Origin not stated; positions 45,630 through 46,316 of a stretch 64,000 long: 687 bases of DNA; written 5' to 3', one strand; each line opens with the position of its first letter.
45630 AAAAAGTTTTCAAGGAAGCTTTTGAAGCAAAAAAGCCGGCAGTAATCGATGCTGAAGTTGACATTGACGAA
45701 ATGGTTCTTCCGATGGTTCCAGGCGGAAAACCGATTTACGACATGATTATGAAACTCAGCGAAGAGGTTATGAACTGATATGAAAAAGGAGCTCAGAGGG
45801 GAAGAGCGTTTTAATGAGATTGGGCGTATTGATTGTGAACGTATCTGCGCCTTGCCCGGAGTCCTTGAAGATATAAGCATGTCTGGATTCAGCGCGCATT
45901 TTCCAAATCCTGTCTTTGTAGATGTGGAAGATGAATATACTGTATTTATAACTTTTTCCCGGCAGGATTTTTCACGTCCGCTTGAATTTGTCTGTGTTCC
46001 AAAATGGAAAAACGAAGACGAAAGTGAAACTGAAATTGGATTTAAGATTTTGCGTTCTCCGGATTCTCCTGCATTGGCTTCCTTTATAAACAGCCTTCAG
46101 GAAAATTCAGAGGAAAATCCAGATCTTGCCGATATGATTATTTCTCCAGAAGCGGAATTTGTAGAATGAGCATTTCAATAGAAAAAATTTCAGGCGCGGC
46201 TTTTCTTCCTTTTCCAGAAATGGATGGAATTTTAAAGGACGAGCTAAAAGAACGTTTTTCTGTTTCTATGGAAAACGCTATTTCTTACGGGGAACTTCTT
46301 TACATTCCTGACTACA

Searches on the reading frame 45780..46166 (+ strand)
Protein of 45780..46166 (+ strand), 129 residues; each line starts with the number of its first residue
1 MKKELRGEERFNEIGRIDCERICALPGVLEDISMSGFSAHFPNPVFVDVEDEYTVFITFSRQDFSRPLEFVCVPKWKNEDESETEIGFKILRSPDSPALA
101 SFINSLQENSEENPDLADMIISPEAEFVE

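Call 3: search_protein_families(library=pfam, proteins=[window:45780-46166:+], max_evalue=1)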
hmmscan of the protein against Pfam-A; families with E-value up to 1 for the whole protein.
window:45780-46166:+ (129 aa): 2 families
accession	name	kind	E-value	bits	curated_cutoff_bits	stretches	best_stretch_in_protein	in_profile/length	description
PF07238.19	PilZ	-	0.00058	20.6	22.5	1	25-96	23-90/102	PilZ domain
PF22981.1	RM2_Med14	-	0.22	11.8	27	1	50-85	37-72/80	Mediator of RNA polymerase II transcription subunit 14, RM2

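Call 4: search_protein_families(library=ncbifam, proteins=[window:45780-46166:+], max_evalue=1)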
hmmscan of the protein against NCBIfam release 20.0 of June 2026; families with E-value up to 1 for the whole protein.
window:45780-46166:+ (129 aa): 0 families

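Call 5: find_homologous_proteins(query=window:45780-46166:+, max_evalue=0.001)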
Query window:45780-46166:+ (129 aa): 10 proteins with E <= 0.001 among 14 candidates.
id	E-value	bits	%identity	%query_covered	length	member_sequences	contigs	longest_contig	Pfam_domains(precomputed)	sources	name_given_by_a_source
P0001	2.3e-74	265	93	100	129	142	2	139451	-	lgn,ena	-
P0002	3.8e-67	242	85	100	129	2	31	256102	-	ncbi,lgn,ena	-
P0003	3.0e-65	236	84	100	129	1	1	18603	-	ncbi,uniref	ncbi:PilZ domain-containing protein [Treponema sp.]|uniref:PilZ domain-containing protein n=1 Tax=Tr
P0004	2.8e-48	181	66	100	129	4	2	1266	-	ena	-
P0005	3.0e-48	181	64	92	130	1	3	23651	-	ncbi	-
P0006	5.0e-48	180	66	92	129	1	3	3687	-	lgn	-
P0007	3.6e-45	171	97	57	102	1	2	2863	-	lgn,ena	-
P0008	4.1e-41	158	60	99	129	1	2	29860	-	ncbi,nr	ncbi:MAG: hypothetical protein KBS64_00960 [Treponema sp.]|nr:hypothetical protein [Candidatus Trepo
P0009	1.6e-38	149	56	99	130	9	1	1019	PF07238.20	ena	-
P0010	5.3e-29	118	45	99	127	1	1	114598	PF07238.20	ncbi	-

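Call 8: find_encoding_contigs(protein=P0010, flank=8000, max_places=3)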
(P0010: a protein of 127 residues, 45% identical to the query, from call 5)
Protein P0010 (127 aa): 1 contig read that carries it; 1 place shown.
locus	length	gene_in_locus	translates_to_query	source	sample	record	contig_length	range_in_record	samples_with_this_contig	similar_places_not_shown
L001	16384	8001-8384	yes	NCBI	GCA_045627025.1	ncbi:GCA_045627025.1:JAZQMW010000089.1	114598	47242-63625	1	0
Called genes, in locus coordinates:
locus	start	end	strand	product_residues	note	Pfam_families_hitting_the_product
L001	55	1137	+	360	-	-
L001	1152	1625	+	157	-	PF01029:NusB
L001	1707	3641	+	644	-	PF14559:TPR_19 (faint)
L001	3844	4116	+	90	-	PF00166:Cpn10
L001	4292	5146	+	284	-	PF00140:Sigma70_r1_2, PF04542:Sigma70_r2, PF04539:Sigma70_r3, PF04545:Sigma70_r4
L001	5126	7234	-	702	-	PF17191:RecG_wedge, PF04851:ResIII (weak), PF00270:DEAD, PF00271:Helicase_C, PF19833:RecG_dom3_C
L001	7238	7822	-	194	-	PF02325:CCB3_YggT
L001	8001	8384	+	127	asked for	PF07238:PilZ (weak)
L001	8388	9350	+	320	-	PF01728:FtsJ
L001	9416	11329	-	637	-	PF13328:HD_4, PF01966:HD, PF04607:RelA_SpoT, PF02824:TGS, PF28438:RelA_RIS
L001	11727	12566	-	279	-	PF08282:Hydrolase_3, PF05116:S6PP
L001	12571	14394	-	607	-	PF00005:ABC_tran, PF02463:SMC_N (faint), PF01926:MMR_HSR1 (faint), PF13304:AAA_21 (faint), PF13476:AAA_23 (faint), PF12848:ABC_tran_Xtn, PF00005:ABC_tran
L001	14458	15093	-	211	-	PF00730:HhH-GPD, PF00633:HHH, PF10576:EndIII_4Fe-2S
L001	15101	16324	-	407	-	PF00438:S-AdoMet_synt_N, PF02772:S-AdoMet_synt_M, PF02773:S-AdoMet_synt_C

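Call 9: find_encoding_contigs(protein=P0008, flank=8000, max_places=3)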
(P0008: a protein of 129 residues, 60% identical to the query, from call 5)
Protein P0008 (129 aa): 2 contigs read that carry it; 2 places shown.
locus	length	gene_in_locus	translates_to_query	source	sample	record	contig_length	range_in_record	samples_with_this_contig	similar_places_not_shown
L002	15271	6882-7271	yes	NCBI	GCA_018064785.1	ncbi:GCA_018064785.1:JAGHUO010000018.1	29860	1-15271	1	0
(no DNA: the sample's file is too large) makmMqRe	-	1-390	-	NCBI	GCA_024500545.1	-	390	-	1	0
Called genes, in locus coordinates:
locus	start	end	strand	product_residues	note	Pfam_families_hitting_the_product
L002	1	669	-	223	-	PF25145:NfeD1b_N (weak), PF01343:Peptidase_S49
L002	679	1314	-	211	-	PF06161:DUF975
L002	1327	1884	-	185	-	PF01928:CYTH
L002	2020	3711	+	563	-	PF00920:ILVD_EDD_N, PF24877:ILV_EDD_C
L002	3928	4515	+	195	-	PF02659:Mntp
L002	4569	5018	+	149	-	-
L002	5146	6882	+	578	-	PF02776:TPP_enzyme_N, PF00205:TPP_enzyme_M, PF02775:TPP_enzyme_C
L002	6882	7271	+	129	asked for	-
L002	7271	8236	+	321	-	PF01728:FtsJ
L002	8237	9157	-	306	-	PF04204:HTS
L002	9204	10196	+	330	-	PF20434:BD-FAE, PF07859:Abhydrolase_3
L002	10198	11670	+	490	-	PF01136:Peptidase_U32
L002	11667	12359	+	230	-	-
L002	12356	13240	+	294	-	PF00149:Metallophos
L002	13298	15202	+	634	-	PF13328:HD_4, PF04607:RelA_SpoT, PF02824:TGS, PF28438:RelA_RIS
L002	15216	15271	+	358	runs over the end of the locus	PF02608:Bmp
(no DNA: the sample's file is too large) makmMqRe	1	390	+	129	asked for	?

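Call 10: find_encoding_contigs(protein=P0005, flank=8000, max_places=3)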
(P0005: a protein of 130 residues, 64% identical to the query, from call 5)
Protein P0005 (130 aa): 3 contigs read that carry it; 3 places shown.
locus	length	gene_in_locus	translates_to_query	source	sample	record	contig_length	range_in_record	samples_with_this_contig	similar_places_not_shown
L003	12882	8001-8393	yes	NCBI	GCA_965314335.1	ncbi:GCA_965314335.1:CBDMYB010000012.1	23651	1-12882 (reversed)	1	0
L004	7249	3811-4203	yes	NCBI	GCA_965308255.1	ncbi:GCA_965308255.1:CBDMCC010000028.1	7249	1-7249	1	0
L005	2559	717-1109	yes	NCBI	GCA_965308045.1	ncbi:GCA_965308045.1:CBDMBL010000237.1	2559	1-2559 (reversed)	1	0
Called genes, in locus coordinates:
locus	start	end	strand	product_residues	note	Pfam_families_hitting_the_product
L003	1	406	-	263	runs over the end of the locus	PF08543:Phos_pyr_kin, PF00294:PfkB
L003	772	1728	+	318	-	PF16868:NMT1_3, PF09084:NMT1, PF12974:Phosphonate-bd (weak)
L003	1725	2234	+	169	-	PF08905:DUF1850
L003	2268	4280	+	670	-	PF06808:DctM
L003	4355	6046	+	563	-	PF00920:ILVD_EDD_N, PF24877:ILV_EDD_C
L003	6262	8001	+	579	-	PF02776:TPP_enzyme_N, PF00205:TPP_enzyme_M, PF02775:TPP_enzyme_C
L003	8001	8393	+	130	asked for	-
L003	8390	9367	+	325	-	PF01728:FtsJ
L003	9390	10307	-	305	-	PF04204:HTS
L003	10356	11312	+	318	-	PF10340:Say1_Mug180, PF20434:BD-FAE, PF07859:Abhydrolase_3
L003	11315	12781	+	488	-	PF01136:Peptidase_U32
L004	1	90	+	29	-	?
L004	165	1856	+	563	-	PF00920:ILVD_EDD_N, PF24877:ILV_EDD_C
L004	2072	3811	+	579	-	PF02776:TPP_enzyme_N, PF00205:TPP_enzyme_M, PF02775:TPP_enzyme_C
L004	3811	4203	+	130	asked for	-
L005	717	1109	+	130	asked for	-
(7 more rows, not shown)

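Call 12: find_related_loci(query=A1, collection=genome_contigs, flank=10000)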
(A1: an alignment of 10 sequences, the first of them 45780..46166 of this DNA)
Query A1 (129 aa) in genome_contigs; peptide patterns used: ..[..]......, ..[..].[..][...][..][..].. (x = any residue, [..] = any of these).
90 stretches matched a pattern; 21 encode a relative of the query (tblastn E <= 1e-3); 21 distinct loci.
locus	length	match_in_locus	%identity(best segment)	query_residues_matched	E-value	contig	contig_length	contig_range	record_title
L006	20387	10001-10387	98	1-129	1e-82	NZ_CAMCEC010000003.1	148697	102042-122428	MAG: uncultured Treponema sp. isolate SRR17382097_bin.8_metaWRAP_v1.3_MAG ERZ10544651.47, whole genome shotgun sequence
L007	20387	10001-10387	98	1-129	2e-82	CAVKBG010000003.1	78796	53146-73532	Desulfovibrionaceae bacterium isolate H07656-L1_cleanbin_000009 genome assembly, contig: Spades_H07656-L1_contig_70, who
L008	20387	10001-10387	97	1-129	2e-81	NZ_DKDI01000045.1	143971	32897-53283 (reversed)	MAG: Treponema sp. UBA6852 UBA6852_contig_161, whole genome shotgun sequence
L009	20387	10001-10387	85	1-129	1e-71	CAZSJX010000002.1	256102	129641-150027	MAG TPA_asm: uncultured Treponema sp. isolate binchicken_co370_244 genome assembly, contig: NODE_38_length_256102_cov_19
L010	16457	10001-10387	84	1-129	2e-70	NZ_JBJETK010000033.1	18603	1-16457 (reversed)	MAG: Treponema sp. isolate PUUB17_bin.031 NODE_3142_length_18603_cov_47.101359, whole genome shotgun sequence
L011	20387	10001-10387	65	1-129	1e-53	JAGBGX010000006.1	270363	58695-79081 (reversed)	MAG: Treponema sp. isolate RGIG9108 Water_deer_Rectum.Co__c446858, whole genome shotgun sequence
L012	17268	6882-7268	60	1-128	1e-46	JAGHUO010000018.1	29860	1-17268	MAG: Candidatus Treponema equi isolate E4_MB2_46 c_000000348364, whole genome shotgun sequence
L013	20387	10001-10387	57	1-128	4e-45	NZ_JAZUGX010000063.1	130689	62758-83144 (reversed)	MAG: Treponema sp. isolate T1900045282_TH20190052.MAGScoT_cleanbin_000017 SGB_5951_k141_733406, whole genome shotgun seq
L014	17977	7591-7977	57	1-128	3e-44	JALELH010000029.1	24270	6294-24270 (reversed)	MAG: Spirochaetia bacterium isolate SUG108 k141_2273244, whole genome shotgun sequence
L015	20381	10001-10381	45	1-128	7e-37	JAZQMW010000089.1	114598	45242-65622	MAG: Treponema sp. isolate T1900045247_TH20190017.MAGScoT_cleanbin_000068 SGB_5665_k141_1623709, whole genome shotgun se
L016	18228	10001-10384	45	1-128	1e-35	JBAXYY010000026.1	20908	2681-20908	MAG: Treponema sp. isolate SO_2016_CLC_T1_3 scaffold01615_PH3_Jul14_2016, whole genome shotgun sequence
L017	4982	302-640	49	1-113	9e-34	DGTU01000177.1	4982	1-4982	MAG TPA_asm: Treponema sp. UBA4328 UBA4328_contig_330841, whole genome shotgun sequence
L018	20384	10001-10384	41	1-128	3e-33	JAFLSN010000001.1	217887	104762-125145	MAG: Treponema sp. isolate HAN028 Seq1, whole genome shotgun sequence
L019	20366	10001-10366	42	5-128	2e-28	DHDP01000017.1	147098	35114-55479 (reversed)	MAG TPA_asm: Treponema sp. UBA4873 UBA4873_contig_697, whole genome shotgun sequence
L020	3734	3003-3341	41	1-115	2e-27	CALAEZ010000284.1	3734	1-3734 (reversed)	MAG TPA_asm: uncultured Treponema sp. isolate ERR1278103_bin.49_CONCOCT_v1.1_MAG genome assembly, contig: ERZ841272.3403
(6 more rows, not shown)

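Call 15: search_solved_structures(query=A1, max_evalue=10, show_alignments=3)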
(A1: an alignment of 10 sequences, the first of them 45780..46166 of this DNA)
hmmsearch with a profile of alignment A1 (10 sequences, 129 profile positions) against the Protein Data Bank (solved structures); distinct sequences matched with E-value up to 10: 2.
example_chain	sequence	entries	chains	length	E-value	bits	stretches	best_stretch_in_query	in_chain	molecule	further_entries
6t9i_H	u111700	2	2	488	0.66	13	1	58-109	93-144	Transcriptional coactivator HFI1/ADA1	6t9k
2v2g_A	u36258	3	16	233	1.9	11.6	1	17-80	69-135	PEROXIREDOXIN 6 | PEROXIREDOXIN 6.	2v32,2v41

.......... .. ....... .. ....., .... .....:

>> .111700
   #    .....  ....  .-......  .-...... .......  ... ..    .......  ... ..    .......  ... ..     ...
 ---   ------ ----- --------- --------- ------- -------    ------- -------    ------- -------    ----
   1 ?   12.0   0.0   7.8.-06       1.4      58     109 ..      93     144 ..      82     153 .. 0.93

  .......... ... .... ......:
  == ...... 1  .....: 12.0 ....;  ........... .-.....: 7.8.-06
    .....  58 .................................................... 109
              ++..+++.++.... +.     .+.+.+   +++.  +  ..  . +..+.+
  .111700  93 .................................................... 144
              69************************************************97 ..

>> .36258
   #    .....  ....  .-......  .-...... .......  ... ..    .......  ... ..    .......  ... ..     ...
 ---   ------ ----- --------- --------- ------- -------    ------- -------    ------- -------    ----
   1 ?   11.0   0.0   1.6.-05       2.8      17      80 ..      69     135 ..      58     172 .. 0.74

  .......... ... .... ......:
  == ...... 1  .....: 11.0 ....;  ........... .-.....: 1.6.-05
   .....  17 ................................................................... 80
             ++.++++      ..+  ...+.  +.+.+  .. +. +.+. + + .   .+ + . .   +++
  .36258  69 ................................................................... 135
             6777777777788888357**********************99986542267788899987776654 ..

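Call 20: predict_structure(alignment_id=A1)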
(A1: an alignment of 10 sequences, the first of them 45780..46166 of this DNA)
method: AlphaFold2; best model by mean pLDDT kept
length: 129 residues; sequences in the alignment: 10
mean_pLDDT: 74.3   pTM: 0.69
mean pLDDT of the five models: 74.3, 71.9, 68.7, 42.2, 41.6
residues with pLDDT >= 90: 0; 70-90: 88; 50-70: 33; < 50: 8
segments of 3 or more residues with pLDDT < 50: 1-7
pLDDT, mean of each block of 10 residues (from residue 1): 43 67 71 87 81 76 67 87 87 75 82 79 63
secondary structure, 60 per line:
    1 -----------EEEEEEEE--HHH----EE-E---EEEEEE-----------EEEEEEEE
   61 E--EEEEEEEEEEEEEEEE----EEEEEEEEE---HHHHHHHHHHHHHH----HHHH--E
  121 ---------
elements in order: E12-19 E36-41 E53-61 E64-79 E84-92 H96-109 H114-117

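Call 26: fold_search(model_id=the predicted structure, library=pdb)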
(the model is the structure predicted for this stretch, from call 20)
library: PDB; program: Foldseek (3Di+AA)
matches with E <= 10: 924; with E <= 0.001: 0
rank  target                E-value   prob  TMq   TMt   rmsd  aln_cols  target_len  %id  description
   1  7lkm_C                1.6e-03  1.00  0.49  0.55   4.0       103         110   18  The PilB(N-terminal_P70S mutant)-PilZ complex of the Type IV pilus from Xanthomonas citri (released 2021-08-11)
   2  3dsg_C                2.7e-03  1.00  0.47  0.59   4.1        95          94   21  XC1028 from Xanthomonas campestris Adopts a PilZ Domain-like Structure Yet with Trivial c-di-GMP Binding Activity (released 2009-05-19)
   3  5vx6_B                3.9e-03  1.00  0.51  0.33   2.6        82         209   16  Structure of Bacillus subtilis Inhibitor of motility (MotI/DgrA) (released 2017-11-22)
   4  3cnr_B                3.9e-03  1.00  0.51  0.66   3.5        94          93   18  Crystal Structure of PilZ (XAC1133) from Xanthomonas axonopodis pv citri (released 2009-03-31)
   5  3dsg_B                4.1e-03  1.00  0.50  0.62   3.8       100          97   18  XC1028 from Xanthomonas campestris Adopts a PilZ Domain-like Structure Yet with Trivial c-di-GMP Binding Activity (released 2009-05-19)
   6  3dsg_A                4.1e-03  1.00  0.46  0.58   4.2        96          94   20  XC1028 from Xanthomonas campestris Adopts a PilZ Domain-like Structure Yet with Trivial c-di-GMP Binding Activity (released 2009-05-19)
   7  5vx6_A                4.4e-03  1.00  0.51  0.33   2.5        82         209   16  Structure of Bacillus subtilis Inhibitor of motility (MotI/DgrA) (released 2017-11-22)
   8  4fou_D                4.4e-03  1.00  0.52  0.66   3.4        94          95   18  Structure of the PilZ-FimX(EAL domain)-c-di-GMP complex responsible for the regulation of bacterial Type IV pilus biog (released 2013-03-27)
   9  3cnr_A                5.9e-03  1.00  0.50  0.66   3.5        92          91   18  Crystal Structure of PilZ (XAC1133) from Xanthomonas axonopodis pv citri (released 2009-03-31)
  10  7lkn_C                5.9e-03  1.00  0.47  0.52   4.6       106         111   18  The PilB(N-terminal_P70S mutant)-PilZ complex (SeMet) (released 2021-08-11)
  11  4fou_C                8.5e-03  1.00  0.53  0.68   3.4        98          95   18  Structure of the PilZ-FimX(EAL domain)-c-di-GMP complex responsible for the regulation of bacterial Type IV pilus biog (released 2013-03-27)
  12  7lkm_D                9.1e-03  1.00  0.49  0.56   4.2       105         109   18  The PilB(N-terminal_P70S mutant)-PilZ complex of the Type IV pilus from Xanthomonas citri (released 2021-08-11)
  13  2nwa_A                1.2e-02  1.00  0.37  0.56   6.4        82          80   11  X-ray Crystal Structure of Protein ytmB from Bacillus subtilis. Northeast Structural Genomics Consortium Target SR466 (released 2007-01-09)
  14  7lkq_B                1.9e-02  1.00  0.48  0.61   3.8        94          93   18  The PilZ(delta107-117)-FimX(GGDEF-EAL) complex from Xanthomonas citri (released 2021-08-11)
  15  4yom_A                5.2e-02  0.13  0.16  0.18  10.8        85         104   18  Structure of SAD kinase (released 2015-12-16)
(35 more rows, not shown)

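Call 46: search_protein_families(library=pfam, alignment_id=A3, max_evalue=0.01)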
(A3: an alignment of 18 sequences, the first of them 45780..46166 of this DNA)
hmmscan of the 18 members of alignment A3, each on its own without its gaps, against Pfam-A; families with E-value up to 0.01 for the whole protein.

A. member 1, window:45780-46166:+ (129 aa): 1 family
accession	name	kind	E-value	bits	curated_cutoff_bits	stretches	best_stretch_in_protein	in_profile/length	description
PF07238.19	PilZ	-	0.00058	20.6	22.5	1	25-96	23-90/102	PilZ domain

B. families by the number of members that match (of 18 scanned): 1 family
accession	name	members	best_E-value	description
PF07238.19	PilZ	18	1.4e-06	PilZ domain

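Call 47: search_solved_structures(query=A3, max_evalue=10, show_alignments=2)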
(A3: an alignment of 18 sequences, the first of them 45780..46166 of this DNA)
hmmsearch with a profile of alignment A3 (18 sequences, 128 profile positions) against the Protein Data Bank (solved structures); distinct sequences matched with E-value up to 10: 3.
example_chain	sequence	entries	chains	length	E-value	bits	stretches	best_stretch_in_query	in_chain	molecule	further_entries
2ovs_A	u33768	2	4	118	0.13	15.4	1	25-75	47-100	L0044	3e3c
4kt5_A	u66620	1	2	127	0.15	15.2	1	25-75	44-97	GrlR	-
5mqo_A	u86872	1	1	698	1.6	11.9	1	21-73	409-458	Non-reducing end beta-L-arabinofuranosidase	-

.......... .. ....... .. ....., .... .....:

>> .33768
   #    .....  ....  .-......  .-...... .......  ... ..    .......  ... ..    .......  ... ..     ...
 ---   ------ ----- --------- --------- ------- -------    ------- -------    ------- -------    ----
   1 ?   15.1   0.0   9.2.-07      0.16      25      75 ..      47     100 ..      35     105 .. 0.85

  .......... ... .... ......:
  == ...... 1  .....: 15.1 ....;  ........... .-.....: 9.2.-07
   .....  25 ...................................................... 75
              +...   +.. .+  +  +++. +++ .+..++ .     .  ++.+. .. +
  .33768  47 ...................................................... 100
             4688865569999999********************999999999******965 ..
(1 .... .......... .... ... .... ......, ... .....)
